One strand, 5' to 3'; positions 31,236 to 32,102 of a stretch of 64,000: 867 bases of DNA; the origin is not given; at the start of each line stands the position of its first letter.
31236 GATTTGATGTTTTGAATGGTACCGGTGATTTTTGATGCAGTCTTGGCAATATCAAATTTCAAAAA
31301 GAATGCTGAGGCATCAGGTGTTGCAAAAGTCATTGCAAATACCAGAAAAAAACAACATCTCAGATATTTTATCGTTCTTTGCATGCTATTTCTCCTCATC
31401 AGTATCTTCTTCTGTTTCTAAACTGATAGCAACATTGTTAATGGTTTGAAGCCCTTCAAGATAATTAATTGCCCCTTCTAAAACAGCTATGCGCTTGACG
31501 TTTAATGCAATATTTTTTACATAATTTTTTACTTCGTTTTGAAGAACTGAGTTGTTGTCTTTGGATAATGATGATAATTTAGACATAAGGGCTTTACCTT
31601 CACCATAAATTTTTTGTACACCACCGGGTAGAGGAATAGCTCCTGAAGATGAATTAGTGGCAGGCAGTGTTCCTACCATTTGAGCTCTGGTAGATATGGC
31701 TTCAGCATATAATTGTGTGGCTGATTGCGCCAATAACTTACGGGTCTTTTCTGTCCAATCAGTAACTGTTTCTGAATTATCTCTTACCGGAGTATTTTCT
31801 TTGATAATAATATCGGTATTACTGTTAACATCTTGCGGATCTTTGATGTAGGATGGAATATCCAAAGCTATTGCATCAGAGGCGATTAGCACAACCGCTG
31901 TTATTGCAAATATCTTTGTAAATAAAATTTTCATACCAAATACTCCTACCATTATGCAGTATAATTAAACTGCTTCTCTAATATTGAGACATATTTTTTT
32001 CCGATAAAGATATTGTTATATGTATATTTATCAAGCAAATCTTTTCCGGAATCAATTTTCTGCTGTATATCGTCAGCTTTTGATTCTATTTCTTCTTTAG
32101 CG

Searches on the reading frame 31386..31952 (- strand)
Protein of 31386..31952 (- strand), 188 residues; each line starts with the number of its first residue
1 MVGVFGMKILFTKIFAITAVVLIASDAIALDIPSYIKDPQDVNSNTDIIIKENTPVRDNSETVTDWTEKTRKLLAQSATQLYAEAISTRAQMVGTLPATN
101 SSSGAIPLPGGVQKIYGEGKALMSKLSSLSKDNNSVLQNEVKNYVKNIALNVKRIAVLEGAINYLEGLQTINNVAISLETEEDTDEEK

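Call 9: search_protein_families(library=pfam, proteins=[window:31386-31952:-], max_evalue=0.001)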
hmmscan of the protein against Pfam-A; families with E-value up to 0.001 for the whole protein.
window:31386-31952:- (188 aa): 0 families

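Call 42: search_protein_families(library=ncbifam, proteins=[window:31386-31952:-], max_evalue=0.01)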
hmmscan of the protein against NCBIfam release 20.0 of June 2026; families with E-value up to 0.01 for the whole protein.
window:31386-31952:- (188 aa): 0 families

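Call 76: search_protein_families(library=pfam, proteins=[window:31386-31952:-], max_evalue=1)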
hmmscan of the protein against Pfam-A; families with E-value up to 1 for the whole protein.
window:31386-31952:- (188 aa): 1 family
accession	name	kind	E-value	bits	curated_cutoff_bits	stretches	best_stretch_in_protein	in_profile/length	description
PF05388.16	Carbpep_Y_N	-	0.11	13.2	25.8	1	16-85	8-80/127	Carboxypeptidase Y pro-peptide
